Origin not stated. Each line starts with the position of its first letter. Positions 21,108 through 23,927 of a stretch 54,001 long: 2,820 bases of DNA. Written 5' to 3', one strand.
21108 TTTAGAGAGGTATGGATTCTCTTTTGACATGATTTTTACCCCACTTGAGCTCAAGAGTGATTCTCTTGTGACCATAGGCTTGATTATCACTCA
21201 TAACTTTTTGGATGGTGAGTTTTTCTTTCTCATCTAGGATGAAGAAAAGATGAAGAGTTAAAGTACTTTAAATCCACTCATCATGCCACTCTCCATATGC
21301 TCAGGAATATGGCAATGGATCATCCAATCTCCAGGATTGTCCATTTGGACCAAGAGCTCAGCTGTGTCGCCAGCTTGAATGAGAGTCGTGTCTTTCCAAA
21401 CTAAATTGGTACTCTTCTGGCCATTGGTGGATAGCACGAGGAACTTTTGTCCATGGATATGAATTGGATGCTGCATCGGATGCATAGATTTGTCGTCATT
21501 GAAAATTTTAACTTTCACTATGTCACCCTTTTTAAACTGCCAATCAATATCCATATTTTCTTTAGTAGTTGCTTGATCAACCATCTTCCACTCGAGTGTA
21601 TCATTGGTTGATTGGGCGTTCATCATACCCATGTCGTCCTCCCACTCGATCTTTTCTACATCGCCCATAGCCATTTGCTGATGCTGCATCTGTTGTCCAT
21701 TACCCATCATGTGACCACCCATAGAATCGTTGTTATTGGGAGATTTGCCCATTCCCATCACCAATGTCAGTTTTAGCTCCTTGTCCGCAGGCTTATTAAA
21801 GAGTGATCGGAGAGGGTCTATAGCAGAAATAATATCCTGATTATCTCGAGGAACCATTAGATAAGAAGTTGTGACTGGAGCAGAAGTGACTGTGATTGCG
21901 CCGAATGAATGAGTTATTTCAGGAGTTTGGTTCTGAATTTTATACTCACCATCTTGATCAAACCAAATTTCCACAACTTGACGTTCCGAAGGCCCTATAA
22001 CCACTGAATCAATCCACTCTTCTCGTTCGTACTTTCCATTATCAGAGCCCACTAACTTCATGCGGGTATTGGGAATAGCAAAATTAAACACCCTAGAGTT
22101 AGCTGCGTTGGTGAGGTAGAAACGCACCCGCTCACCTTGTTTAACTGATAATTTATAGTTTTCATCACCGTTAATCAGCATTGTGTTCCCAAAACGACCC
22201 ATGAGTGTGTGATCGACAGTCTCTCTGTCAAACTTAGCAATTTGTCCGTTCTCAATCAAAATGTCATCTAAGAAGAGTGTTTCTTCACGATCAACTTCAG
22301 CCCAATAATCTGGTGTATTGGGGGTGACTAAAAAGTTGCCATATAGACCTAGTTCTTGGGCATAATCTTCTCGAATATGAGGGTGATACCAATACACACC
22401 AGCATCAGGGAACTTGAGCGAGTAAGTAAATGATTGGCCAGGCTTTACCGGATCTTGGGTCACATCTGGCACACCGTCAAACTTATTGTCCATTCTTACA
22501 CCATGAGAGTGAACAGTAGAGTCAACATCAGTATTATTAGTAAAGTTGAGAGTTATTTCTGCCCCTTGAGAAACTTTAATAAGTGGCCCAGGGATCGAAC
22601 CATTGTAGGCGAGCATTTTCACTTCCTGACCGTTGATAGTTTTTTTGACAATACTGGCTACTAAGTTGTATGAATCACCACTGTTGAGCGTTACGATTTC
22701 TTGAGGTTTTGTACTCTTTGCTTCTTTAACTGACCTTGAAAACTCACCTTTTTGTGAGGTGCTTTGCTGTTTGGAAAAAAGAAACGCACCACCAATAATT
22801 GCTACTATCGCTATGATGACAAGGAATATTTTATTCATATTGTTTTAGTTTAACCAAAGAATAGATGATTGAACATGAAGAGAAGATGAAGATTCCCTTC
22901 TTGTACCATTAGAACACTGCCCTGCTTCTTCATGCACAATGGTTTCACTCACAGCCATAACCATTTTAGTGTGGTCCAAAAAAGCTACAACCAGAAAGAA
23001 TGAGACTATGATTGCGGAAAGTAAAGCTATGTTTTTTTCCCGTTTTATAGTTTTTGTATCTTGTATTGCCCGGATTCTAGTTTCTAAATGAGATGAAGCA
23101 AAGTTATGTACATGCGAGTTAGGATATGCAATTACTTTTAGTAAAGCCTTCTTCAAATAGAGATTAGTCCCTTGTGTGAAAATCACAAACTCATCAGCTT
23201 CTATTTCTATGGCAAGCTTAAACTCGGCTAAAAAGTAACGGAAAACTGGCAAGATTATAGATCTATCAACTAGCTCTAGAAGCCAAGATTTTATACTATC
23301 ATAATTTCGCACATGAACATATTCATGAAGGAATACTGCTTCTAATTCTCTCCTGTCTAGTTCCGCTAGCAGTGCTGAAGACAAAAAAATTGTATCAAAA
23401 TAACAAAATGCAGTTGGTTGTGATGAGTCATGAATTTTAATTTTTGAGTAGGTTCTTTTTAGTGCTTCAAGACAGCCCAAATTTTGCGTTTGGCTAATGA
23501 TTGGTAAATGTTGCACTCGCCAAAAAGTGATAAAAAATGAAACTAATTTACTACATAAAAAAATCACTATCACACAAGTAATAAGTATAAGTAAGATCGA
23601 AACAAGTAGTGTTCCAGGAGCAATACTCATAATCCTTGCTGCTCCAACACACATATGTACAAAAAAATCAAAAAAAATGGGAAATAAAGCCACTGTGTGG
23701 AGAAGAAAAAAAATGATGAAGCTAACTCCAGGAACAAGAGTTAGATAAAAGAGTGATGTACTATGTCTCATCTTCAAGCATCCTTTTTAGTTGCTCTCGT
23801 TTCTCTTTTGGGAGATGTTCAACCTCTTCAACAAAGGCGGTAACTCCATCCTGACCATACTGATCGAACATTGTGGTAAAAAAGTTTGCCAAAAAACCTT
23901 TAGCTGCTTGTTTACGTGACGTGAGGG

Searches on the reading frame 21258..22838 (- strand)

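Call 15: search_protein_families(library=pfam, proteins=[window:21258-22838:-], max_evalue=0.001)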
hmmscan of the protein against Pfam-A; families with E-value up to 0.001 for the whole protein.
window:21258-22838:- (526 aa): 4 families
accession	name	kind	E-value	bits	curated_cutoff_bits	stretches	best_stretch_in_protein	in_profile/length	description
PF07731.20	Cu-oxidase_2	-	8.4e-34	116.7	20.4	2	417-525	22-133/137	Multicopper oxidase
PF07732.21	Cu-oxidase_3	-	3.9e-30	104.8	21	1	68-174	9-117/119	Multicopper oxidase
PF00394.28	Cu-oxidase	-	2.8e-17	63.7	21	2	216-308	35-135/157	Multicopper oxidase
PF13473.12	Cupredoxin_1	-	1.8e-06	28.4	27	0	442-516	22-98/104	Cupredoxin-like domain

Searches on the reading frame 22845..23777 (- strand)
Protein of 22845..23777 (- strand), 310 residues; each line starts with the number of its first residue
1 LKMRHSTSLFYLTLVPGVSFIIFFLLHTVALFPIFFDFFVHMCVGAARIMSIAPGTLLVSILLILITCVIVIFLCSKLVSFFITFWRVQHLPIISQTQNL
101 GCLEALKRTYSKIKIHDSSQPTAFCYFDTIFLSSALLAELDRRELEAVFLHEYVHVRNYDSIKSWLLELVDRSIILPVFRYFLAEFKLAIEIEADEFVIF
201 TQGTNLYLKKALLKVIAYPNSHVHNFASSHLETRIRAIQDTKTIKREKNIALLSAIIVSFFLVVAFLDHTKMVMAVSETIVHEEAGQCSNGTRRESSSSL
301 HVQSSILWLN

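Call 15: search_protein_families(library=pfam, proteins=[window:22845-23777:-], max_evalue=0.001)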
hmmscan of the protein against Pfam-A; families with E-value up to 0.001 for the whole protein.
window:22845-23777:- (310 aa): 2 families
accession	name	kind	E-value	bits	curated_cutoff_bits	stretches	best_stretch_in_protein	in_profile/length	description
PF01435.24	Peptidase_M48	-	9.8e-10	39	20.3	1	110-182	25-102/186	Peptidase family M48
PF05569.17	Peptidase_M56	-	2.9e-09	36.9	31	1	50-231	91-282/296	BlaR1 peptidase M56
